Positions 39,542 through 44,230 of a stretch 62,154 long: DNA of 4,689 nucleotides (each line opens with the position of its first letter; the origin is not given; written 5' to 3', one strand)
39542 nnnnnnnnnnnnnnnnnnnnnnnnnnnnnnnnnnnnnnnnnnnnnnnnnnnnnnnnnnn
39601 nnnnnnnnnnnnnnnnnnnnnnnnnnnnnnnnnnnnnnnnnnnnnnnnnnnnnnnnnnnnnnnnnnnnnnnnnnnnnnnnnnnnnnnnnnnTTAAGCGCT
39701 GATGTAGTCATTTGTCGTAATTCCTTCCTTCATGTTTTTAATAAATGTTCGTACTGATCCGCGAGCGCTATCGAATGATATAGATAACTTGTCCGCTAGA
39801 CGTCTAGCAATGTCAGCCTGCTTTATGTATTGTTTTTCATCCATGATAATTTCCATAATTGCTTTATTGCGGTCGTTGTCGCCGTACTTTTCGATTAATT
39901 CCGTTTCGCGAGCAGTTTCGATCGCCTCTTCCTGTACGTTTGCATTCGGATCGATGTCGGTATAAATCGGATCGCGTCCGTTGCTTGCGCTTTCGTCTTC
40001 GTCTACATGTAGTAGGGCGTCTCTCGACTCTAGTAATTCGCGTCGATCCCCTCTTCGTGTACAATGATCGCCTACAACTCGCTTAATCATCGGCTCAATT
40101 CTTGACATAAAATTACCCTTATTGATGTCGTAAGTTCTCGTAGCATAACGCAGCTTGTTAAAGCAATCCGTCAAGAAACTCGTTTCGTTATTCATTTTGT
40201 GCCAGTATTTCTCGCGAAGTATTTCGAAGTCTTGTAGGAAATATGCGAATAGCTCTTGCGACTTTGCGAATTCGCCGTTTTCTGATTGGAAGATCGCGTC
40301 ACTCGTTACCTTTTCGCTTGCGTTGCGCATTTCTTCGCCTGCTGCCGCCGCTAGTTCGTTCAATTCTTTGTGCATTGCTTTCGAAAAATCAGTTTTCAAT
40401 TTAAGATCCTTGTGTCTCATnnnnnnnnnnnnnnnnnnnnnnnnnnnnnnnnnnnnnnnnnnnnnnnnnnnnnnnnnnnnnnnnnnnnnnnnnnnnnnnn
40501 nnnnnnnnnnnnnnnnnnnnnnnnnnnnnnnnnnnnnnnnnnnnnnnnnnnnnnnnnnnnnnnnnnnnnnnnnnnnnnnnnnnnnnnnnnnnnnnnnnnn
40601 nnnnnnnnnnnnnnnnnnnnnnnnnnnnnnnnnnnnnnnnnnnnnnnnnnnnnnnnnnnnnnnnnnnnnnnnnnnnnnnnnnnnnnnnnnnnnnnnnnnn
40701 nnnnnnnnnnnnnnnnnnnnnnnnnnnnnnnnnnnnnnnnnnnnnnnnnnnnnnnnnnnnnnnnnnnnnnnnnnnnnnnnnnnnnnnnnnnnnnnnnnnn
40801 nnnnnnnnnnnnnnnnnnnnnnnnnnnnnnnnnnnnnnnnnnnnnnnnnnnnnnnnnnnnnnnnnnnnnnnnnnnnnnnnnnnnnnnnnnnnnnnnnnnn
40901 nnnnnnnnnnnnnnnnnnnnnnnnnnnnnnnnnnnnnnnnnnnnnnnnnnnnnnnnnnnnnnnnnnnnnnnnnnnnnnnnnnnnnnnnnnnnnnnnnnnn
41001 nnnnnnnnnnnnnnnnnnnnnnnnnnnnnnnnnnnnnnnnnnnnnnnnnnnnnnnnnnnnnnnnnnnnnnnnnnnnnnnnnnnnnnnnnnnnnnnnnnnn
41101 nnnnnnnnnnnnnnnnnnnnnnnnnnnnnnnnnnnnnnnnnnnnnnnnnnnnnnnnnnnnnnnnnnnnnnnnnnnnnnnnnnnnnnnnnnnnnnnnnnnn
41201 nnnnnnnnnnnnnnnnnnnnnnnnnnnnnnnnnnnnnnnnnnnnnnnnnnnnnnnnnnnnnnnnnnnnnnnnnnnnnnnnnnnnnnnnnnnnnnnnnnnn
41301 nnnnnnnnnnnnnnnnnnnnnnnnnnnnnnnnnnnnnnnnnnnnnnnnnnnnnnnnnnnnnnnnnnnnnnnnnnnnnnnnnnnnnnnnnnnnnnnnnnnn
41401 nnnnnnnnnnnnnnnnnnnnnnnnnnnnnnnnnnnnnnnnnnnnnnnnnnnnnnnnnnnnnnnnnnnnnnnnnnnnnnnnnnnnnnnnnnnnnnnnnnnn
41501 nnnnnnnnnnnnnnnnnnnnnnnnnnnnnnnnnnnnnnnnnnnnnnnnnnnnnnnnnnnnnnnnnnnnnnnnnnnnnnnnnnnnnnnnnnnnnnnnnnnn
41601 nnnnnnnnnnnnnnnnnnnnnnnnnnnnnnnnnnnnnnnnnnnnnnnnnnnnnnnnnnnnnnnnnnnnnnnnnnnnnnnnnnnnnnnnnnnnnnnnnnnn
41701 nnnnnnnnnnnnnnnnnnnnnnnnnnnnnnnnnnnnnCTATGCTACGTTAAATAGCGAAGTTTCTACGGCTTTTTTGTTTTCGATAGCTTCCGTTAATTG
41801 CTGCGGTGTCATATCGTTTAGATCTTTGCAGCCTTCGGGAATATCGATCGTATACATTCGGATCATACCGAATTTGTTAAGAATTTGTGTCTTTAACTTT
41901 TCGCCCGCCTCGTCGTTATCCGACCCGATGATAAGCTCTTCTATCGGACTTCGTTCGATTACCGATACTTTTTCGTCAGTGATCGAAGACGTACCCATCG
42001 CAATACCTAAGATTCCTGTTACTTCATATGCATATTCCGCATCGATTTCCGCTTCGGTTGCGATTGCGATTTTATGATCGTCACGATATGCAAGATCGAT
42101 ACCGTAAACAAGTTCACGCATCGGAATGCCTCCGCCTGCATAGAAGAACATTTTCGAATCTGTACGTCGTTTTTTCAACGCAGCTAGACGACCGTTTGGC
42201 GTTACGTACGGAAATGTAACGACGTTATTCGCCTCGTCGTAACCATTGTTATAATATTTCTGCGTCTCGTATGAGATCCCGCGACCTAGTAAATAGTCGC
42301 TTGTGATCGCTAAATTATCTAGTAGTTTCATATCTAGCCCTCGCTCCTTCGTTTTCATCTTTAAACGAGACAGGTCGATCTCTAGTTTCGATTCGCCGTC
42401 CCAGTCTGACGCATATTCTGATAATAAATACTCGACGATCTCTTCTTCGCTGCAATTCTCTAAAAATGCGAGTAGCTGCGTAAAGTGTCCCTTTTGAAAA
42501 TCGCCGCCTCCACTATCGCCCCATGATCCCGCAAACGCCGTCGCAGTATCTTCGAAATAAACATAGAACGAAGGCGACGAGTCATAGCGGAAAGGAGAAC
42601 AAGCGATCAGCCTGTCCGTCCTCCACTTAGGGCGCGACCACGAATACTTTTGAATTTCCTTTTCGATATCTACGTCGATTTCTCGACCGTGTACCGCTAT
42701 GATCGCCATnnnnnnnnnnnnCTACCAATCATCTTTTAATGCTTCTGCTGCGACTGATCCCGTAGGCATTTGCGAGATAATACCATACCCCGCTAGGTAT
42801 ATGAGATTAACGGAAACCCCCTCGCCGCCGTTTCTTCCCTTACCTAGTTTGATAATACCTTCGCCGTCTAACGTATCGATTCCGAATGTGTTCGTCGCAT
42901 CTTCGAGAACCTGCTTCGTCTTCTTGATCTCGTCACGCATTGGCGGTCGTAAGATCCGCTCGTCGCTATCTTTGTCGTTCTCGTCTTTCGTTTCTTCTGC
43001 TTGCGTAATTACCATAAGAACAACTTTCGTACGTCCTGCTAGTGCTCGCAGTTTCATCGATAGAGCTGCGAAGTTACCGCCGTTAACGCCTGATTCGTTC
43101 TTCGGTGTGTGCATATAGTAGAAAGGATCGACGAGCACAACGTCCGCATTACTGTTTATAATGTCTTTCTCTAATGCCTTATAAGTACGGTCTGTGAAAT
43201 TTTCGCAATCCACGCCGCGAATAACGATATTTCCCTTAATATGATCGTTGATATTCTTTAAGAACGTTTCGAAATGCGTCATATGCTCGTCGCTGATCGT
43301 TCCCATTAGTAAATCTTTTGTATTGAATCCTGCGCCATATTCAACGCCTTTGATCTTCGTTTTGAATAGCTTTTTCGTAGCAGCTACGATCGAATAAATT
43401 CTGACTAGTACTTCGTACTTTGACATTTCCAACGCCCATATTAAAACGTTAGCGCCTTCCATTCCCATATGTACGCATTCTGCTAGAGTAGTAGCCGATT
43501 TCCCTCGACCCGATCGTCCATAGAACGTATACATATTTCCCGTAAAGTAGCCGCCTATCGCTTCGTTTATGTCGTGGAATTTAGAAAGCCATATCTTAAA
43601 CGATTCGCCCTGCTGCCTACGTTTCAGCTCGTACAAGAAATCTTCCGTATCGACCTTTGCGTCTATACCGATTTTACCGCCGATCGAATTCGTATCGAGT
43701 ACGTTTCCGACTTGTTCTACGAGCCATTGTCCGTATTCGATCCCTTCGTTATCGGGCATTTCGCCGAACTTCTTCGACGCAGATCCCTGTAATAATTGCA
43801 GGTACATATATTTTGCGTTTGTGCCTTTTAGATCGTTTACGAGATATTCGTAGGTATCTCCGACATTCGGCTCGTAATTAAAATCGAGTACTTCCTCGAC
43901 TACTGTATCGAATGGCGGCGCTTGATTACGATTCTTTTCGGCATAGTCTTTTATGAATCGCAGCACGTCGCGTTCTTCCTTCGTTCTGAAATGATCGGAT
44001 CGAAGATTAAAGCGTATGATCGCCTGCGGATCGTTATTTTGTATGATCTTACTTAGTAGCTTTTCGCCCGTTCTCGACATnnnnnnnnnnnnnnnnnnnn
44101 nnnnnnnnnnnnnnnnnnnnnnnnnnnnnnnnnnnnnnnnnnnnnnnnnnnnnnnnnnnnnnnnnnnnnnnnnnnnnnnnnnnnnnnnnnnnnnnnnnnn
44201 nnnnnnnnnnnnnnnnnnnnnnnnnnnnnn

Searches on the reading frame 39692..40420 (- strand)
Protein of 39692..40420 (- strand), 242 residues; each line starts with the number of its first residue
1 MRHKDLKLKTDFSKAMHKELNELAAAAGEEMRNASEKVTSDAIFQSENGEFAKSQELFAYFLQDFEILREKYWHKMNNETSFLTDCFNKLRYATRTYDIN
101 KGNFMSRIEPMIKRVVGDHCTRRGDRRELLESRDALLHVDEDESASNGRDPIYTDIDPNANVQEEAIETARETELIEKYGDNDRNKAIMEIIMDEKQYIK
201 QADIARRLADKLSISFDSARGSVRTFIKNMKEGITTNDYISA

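Call 75: search_protein_families(library=phrogs, proteins=[window:39692-40420:-], max_evalue=0.00001)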
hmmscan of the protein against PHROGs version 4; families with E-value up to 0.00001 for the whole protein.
window:39692-40420:- (242 aa): 2 families
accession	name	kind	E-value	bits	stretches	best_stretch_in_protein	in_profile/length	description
phrog_27067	-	unknown function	6.3e-147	488.6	1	1-242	1-242/242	-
phrog_24888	-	unknown function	1.9e-06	28.9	1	68-219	24-160/177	-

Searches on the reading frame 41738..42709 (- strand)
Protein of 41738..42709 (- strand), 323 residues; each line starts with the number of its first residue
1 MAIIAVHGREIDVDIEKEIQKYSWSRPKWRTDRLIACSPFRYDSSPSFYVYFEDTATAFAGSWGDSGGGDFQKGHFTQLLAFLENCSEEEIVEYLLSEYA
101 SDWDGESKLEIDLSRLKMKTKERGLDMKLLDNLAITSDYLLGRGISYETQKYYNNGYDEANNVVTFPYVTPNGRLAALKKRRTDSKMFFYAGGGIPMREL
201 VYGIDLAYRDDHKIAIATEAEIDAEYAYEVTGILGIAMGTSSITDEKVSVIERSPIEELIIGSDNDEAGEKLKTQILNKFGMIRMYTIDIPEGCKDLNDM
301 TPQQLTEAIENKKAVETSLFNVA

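Call 75: search_protein_families(library=phrogs, proteins=[window:41738-42709:-], max_evalue=0.00001)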
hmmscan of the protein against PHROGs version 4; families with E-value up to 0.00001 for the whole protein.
window:41738-42709:- (323 aa): 3 families
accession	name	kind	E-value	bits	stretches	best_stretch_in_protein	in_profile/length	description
phrog_47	-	DNA, RNA and nucleotide metabolism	2.3e-45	156.5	1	11-317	27-338/947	DNA primase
phrog_239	-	DNA, RNA and nucleotide metabolism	2.4e-22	80.7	1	21-311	29-306/801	DNA primase/helicase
phrog_849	-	DNA, RNA and nucleotide metabolism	1.6e-14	54.8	1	136-311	149-338/435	DNA primase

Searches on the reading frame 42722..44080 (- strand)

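Call 75: search_protein_families(library=phrogs, proteins=[window:42722-44080:-], max_evalue=0.00001)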
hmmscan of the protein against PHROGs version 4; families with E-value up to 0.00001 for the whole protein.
window:42722-44080:- (452 aa): 3 families
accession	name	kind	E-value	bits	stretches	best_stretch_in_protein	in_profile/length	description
phrog_19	-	DNA, RNA and nucleotide metabolism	5.9e-46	158.5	1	6-435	165-578/621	DnaB-like replicative helicase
phrog_239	-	DNA, RNA and nucleotide metabolism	2.4e-12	47.6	1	166-368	343-523/801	DNA primase/helicase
phrog_243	-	DNA, RNA and nucleotide metabolism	1.4e-08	35.1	0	168-232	22-83/273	DnaB-like replicative helicase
